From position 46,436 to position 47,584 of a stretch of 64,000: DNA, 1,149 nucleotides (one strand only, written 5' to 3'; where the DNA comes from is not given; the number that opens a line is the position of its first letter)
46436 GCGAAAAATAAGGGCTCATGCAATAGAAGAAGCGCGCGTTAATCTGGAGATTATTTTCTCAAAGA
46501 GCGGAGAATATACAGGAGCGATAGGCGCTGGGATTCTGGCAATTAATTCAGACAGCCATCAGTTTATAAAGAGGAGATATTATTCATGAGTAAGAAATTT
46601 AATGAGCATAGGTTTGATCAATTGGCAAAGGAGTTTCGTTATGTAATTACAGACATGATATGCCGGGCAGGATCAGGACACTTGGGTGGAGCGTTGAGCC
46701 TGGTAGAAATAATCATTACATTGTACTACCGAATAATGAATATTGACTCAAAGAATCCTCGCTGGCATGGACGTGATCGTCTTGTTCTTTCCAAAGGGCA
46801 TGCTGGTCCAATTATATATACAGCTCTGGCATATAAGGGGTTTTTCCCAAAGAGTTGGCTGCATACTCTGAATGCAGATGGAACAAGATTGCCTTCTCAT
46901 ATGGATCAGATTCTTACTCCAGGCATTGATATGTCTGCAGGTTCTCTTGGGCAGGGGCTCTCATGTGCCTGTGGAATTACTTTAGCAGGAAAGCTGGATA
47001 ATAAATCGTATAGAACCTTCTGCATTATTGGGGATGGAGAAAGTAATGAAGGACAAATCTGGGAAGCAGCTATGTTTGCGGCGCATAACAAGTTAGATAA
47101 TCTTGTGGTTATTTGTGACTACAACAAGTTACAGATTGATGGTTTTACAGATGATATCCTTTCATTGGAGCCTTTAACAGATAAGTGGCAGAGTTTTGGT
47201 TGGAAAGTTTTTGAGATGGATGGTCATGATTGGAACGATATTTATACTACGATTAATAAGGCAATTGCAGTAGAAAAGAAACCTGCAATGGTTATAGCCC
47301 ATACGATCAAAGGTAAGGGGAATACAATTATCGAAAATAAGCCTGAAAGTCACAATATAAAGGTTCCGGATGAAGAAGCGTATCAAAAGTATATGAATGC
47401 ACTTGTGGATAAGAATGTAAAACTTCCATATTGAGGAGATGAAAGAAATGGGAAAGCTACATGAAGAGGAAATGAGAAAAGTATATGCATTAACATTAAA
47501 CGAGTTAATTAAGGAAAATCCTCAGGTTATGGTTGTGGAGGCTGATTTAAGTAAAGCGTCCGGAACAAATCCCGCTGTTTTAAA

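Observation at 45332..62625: Kinase-less, transketolase-dependent catabolic island resembling the sulfo-TK sulfoquinovose pathway, with non-canonical entry enzymes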

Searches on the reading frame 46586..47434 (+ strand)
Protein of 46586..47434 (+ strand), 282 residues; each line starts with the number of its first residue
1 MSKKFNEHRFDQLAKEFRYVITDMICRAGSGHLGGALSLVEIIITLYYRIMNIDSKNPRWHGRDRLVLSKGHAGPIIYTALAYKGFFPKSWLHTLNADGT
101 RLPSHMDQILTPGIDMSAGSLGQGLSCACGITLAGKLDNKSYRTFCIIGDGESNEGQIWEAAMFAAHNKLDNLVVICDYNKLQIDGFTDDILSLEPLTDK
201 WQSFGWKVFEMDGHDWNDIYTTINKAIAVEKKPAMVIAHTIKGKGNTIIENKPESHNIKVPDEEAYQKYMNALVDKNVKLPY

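Call 3: search_protein_families(library=pfam, proteins=[window:46586-47434:+])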
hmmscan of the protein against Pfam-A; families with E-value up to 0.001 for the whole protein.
window:46586-47434:+ (282 aa): 4 families
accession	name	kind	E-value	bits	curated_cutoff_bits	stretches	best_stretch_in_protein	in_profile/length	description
PF00456.26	Transketolase_N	-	2.3e-48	165.3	22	1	12-264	4-267/334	Transketolase, thiamine diphosphate binding domain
PF13292.11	DXP_synthase_N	-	1.6e-13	51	21.2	2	119-184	111-175/274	1-deoxy-D-xylulose-5-phosphate synthase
PF00676.26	E1_dh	-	4.1e-11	42.8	22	1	119-228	101-209/300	Dehydrogenase E1 component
PF09364.15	XFP_N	-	2.5e-07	30.3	23.7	1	102-231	124-252/364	XFP N-terminal domain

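Call 6: search_protein_families(library=ncbifam, proteins=[window:46586-47434:+])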
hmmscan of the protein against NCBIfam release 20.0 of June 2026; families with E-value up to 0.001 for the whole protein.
window:46586-47434:+ (282 aa): 17 families
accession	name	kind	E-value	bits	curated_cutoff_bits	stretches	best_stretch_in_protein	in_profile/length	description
NF004559.0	PRK05899.2-5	equivalog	4.9e-81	272.8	488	1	5-276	13-282/627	transketolase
NF004556.0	PRK05899.2-2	equivalog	2.6e-67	227.5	575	1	7-273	14-276/639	transketolase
TIGR00232.1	tktlase_bact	equivalog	1.1e-53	182.7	682.25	1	14-268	4-269/654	transketolase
NF004558.0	PRK05899.2-4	equivalog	3.1e-47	161.3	788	1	23-264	16-262/651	transketolase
TIGR00204.1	dxs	equivalog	5.2e-14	51.7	465.95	1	117-184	109-175/616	1-deoxy-D-xylulose-5-phosphate synthase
TIGR03182.1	PDH_E1_alph_y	equivalog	3.5e-13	49.2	393.85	1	119-250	110-243/315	pyruvate dehydrogenase (acetyl-transferring) E1 component subunit alpha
TIGR00759.1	aceE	equivalog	4.1e-13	48.2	859.9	2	18-187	83-264/885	pyruvate dehydrogenase (acetyl-transferring), homodimeric type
NF003933.0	PRK05444.2-2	equivalog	3.4e-12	45.7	395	1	118-271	117-280/606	1-deoxy-D-xylulose-5-phosphate synthase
NF008968.0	PRK12315.1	subfamily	6.5e-12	44.5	510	1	124-263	119-266/582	1-deoxy-D-xylulose-5-phosphate synthase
TIGR03181.1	PDH_E1_alph_x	equivalog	1.6e-10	40.4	411.35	1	121-230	124-232/341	pyruvate dehydrogenase (acetyl-transferring) E1 component subunit alpha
NF003616.0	PRK05261.1-1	subfamily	7.9e-10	37.6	777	1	103-229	126-251/788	phosphoketolase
TIGR03186.1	AKGDH_not_PDH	exception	8.4e-10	37.6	1408.3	1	23-208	88-286/889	alpha-ketoglutarate dehydrogenase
NF003619.0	PRK05261.1-4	subfamily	8.8e-06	23.9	962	1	102-242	136-275/799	phosphoketolase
NF003621.0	PRK05261.1-6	subfamily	0.00013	20.2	1295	1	102-228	132-257/801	phosphoketolase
NF003617.0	PRK05261.1-2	subfamily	0.00082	17.3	1143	1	110-227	144-261/797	phosphoketolase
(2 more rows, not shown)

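Call 61: find_homologous_proteins(query=window:46586-47434:+, max_evalue=1e-40)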
Query window:46586-47434:+ (282 aa): 7962 proteins with E <= 1e-40 among 8000 candidates; the best 120 are listed.
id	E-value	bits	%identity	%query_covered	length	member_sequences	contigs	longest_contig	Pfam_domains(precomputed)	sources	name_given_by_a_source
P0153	2.8e-193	659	100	100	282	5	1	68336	PF09364.16,PF13292.12,PF00676.26,PF00456.27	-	-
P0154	2.1e-148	511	77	100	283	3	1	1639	PF09364.16,PF13292.12,PF00676.26,PF00456.27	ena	-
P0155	2.5e-148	511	76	99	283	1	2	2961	PF09364.16,PF13292.12,PF00676.26,PF00456.27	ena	-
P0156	4.5e-147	507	75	99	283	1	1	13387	PF09364.16,PF13292.12,PF00676.26,PF00456.27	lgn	-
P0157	7.1e-147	506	75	99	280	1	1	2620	PF09364.16,PF13292.12,PF00676.26,PF00456.27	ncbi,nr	ncbi:transketolase [candidate division KSB1 bacterium]|nr:transketolase [candidate division KSB1 bac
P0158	7.7e-147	506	75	99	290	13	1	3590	PF09364.16,PF13292.12,PF00676.26,PF00456.27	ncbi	-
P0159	2.5e-146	505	75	100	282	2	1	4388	PF09364.16,PF13292.12,PF00676.26,PF00456.27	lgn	-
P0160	2.6e-146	504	76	96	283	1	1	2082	PF09364.16,PF13292.12,PF00676.26,PF00456.27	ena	-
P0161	6.5e-146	503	75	100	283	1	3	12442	PF09364.16,PF13292.12,PF00676.26,PF00456.27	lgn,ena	-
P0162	1.1e-145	502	73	99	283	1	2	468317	PF09364.16,PF13292.12,PF00676.26,PF00456.27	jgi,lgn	jgi:transketolase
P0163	7.6e-145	500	74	99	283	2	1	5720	PF09364.16,PF13292.12,PF00676.26,PF00456.27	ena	-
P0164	8.0e-145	500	74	100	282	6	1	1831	PF09364.16,PF13292.12,PF00676.26,PF00456.27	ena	-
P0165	1.0e-144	499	73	100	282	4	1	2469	PF09364.16,PF13292.12,PF00676.26,PF00456.27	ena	-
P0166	1.3e-143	496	72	100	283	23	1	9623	PF09364.16,PF13292.12,PF00676.26,PF00456.27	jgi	-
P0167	2.0e-143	495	73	100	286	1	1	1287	PF09364.16,PF13292.12,PF00676.26,PF00456.27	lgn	-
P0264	3.6e-136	471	72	97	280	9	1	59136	PF09364.16,PF13292.12,PF00676.26,PF00456.27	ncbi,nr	ncbi:MAG: transketolase [Spirochaetes bacterium]|nr:transketolase [Spirochaetota bacterium]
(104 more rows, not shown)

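Call 62: find_encoding_contigs(protein=P0264, flank=10000, max_places=1)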
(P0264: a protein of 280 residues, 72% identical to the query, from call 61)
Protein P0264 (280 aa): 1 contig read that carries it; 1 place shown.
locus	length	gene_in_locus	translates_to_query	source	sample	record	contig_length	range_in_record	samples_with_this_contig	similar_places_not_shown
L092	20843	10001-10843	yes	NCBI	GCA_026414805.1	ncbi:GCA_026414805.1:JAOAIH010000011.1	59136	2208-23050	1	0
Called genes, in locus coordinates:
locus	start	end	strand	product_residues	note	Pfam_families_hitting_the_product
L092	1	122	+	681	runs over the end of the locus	PF07695:7TMR-DISM_7TM, PF07228:SpoIIE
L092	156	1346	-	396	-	PF00480:ROK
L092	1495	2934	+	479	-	PF13347:MFS_2, PF07690:MFS_1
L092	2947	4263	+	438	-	-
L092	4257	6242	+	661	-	PF01055:Glyco_hydro_31_2nd, PF21365:Glyco_hydro_31_3rd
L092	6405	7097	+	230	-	PF25302:NADase_transloc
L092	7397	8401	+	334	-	PF00753:Lactamase_B, PF19583:ODP (faint)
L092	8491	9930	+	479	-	PF00939:Na_sulph_symp, PF03600:CitMHS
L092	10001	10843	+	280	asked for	PF00456:Transketolase_N, PF13292:DXP_synthase_N, PF00676:E1_dh, PF09364:XFP_N (weak)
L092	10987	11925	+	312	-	PF02779:Transket_pyr, PF02780:Transketolase_C, PF17147:PFOR_II (faint)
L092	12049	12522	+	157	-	PF02502:LacAB_rpiB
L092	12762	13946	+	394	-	PF09587:PGA_cap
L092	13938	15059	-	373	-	PF02770:Acyl-CoA_dh_M, PF00441:Acyl-CoA_dh_1, PF08028:Acyl-CoA_dh_2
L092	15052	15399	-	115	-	PF12844:HTH_19, PF13560:HTH_31 (weak), PF01381:HTH_3, PF13443:HTH_26 (weak)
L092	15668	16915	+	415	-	PF02771:Acyl-CoA_dh_N, PF02770:Acyl-CoA_dh_M, PF00441:Acyl-CoA_dh_1, PF08028:Acyl-CoA_dh_2, PF22924:ACOX_C_alpha1 (weak)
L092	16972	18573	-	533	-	PF00753:Lactamase_B, PF12706:Lactamase_B_2 (weak), PF16661:Lactamase_B_6, PF10996:Beta-Casp, PF07521:RMMBL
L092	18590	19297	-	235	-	PF00005:ABC_tran, PF13304:AAA_21 (faint)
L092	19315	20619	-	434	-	PF12704:MacB_PCD, PF02687:FtsX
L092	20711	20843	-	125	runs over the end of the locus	PF10135:Rod-binding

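Call 63: find_encoding_contigs(protein=P0162, flank=10000, max_places=1)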
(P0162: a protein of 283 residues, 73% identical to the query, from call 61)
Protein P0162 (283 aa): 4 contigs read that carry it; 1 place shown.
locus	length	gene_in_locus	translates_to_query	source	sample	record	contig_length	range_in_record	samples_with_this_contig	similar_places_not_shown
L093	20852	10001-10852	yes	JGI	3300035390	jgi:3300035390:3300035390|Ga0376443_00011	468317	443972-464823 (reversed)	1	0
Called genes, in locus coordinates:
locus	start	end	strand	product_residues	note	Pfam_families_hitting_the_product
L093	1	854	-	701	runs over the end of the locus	PF02838:Glyco_hydro_20b, PF03648:Glyco_hydro_67N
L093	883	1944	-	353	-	PF01208:URO-D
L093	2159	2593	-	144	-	PF02502:LacAB_rpiB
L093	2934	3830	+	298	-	PF01116:F_bP_aldolase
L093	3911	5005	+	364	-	PF00480:ROK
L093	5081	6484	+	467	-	PF00171:Aldedh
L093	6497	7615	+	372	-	PF02222:ATP-grasp (faint), PF08442:ATP-grasp_2, PF13549:ATP-grasp_5 (faint), PF24948:Citrate_synth_N, PF00549:Ligase_CoA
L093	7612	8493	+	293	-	PF02629:CoA_binding, PF13380:CoA_binding_2, PF00549:Ligase_CoA, PF13607:Succ_CoA_lig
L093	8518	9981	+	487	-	PF00939:Na_sulph_symp, PF03600:CitMHS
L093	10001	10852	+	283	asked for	PF00456:Transketolase_N, PF09364:XFP_N (weak), PF00676:E1_dh, PF13292:DXP_synthase_N (weak)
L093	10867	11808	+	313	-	PF02779:Transket_pyr, PF02780:Transketolase_C, PF22613:Transketolase_C_1 (weak)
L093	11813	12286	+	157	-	PF02502:LacAB_rpiB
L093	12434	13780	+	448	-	PF16930:Porin_5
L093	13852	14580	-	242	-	PF01925:TauE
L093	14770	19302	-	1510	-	PF01839:FG-GAP (faint), PF13517:FG-GAP_3 (weak)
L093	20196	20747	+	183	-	PF01862:PvlArgDC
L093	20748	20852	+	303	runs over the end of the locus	PF00491:Arginase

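Call 65: search_solved_structures(query=L092:4257-6242:+, max_evalue=1e-10, show_alignments=1)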
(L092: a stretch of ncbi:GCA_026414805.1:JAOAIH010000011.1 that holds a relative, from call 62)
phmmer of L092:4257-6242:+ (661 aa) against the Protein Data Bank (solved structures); distinct sequences matched with E-value up to 1e-10: 56.
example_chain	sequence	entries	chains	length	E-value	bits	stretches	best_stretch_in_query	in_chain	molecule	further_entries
8r56_A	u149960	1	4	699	1.1e-216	724.4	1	7-655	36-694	Glycosyl hydrolase, family 31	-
5aed_A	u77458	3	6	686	3.6e-212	709.4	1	6-660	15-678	ALPHA-GLUCOSIDASE YIHQ | Sulfoquinovosidase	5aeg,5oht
5aee_A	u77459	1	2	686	1.9e-211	707.1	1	6-660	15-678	ALPHA-GLUCOSIDASE YIHQ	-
6pnr_A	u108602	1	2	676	1.1e-204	684.7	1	4-659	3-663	Alpha-glucosidase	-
5ohy_A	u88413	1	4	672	2e-166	558.3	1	8-660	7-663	Alpha-glucosidase yihQ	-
5ohs_A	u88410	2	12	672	1e-165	555.9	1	8-660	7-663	Alpha-glucosidase yihQ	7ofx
1we5_A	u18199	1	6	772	2.3e-45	158.1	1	110-629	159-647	Putative family 31 glucosidase yicI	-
2f2h_A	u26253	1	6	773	2.4e-45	158.1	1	110-629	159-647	Putative family 31 glucosidase yicI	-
1xsi_A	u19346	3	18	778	2.4e-45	158.1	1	110-629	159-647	Putative family 31 glucosidase yicI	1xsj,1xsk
8t7z_A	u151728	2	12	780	1e-44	155.9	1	279-630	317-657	Alpha-glucosidase yicI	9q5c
5f7c_A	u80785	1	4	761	3.5e-41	144.3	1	163-647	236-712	Alpha-glucosidase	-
4b9y_A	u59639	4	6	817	1.3e-37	132.5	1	163-641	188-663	ALPHA-GLUCOSIDASE, PUTATIVE, ADG31B | Oligosaccharide 4-alpha-D-glucosyltransferase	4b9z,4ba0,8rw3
5i23_A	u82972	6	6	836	1.3e-37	132.5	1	163-641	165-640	Oligosaccharide 4-alpha-D-glucosyltransferase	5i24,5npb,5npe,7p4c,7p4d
5npc_A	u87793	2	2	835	6.8e-37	130.1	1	163-641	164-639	Oligosaccharide 4-alpha-D-glucosyltransferase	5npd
6jr6_A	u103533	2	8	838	2.6e-35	124.9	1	166-648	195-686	Candidate alpha-glycosidase Glycoside hydrolase family 31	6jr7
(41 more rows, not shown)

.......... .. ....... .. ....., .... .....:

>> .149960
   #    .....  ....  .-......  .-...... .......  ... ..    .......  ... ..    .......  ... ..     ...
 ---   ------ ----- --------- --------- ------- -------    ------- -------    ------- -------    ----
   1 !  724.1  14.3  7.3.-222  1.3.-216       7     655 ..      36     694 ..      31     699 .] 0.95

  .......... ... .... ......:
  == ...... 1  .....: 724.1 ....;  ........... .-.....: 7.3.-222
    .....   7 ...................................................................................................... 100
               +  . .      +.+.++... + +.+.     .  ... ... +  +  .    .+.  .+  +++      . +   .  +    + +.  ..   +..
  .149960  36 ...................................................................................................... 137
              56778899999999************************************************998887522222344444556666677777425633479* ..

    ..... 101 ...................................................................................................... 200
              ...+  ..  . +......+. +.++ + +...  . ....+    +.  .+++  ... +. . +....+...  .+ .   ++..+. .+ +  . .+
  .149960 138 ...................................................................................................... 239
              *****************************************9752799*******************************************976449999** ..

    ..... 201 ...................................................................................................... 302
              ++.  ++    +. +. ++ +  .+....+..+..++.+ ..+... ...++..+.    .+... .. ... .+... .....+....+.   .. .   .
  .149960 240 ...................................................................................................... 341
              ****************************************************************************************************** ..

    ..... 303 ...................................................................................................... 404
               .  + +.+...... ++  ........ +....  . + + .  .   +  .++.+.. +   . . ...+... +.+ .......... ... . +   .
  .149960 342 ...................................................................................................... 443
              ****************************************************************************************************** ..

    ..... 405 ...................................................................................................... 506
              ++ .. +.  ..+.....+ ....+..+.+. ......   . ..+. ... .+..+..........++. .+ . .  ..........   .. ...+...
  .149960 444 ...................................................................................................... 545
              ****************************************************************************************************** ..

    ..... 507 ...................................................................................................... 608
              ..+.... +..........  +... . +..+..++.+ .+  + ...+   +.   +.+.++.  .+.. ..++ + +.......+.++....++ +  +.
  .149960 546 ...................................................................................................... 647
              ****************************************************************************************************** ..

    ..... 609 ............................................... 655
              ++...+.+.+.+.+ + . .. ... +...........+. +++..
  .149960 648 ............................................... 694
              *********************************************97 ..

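Call 67: search_protein_families(library=pfam, proteins=[L092:2947-4263:+, L092:7397-8401:+, L093:3-854:-, L093:883-1944:-], max_evalue=0.01)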
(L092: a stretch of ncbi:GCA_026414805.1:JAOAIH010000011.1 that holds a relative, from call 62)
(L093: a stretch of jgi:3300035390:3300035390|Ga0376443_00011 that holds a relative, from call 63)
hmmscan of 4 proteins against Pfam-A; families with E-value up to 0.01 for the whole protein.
L092:2947-4263:+ (438 aa): 1 family
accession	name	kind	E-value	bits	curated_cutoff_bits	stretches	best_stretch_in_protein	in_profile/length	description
PF02952.23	Fucose_iso_C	-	0.00077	19.5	29.3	1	331-435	26-139/143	L-fucose isomerase, C-terminal domain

L092:7397-8401:+ (334 aa): 3 families
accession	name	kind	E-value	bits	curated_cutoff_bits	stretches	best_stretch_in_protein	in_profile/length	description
PF00753.33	Lactamase_B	-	2.6e-20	73.6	22.7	1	26-241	4-196/196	Metallo-beta-lactamase superfamily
PF19583.5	ODP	-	2.7e-06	27.8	27.2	1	174-242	116-194/194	ODP family beta lactamase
PF07521.17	RMMBL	-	0.0028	18.1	21.6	0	229-255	27-55/63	Zn-dependent metallo-hydrolase RNA specificity domain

L093:3-854:- (284 aa): 2 families
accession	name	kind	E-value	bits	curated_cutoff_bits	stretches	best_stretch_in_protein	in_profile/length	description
PF03648.19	Glyco_hydro_67N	-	3.7e-09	37.3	24.3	1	54-152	19-117/120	Glycosyl hydrolase family 67 N-terminus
PF02838.20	Glyco_hydro_20b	-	1.3e-08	36.1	26.1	1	31-175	2-123/124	Glycosyl hydrolase family 20, domain 2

L093:883-1944:- (353 aa): 1 family
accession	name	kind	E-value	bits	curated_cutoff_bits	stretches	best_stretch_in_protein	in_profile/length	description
PF01208.23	URO-D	-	9e-21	74.7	23.9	1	199-352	199-345/346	Uroporphyrinogen decarboxylase (URO-D)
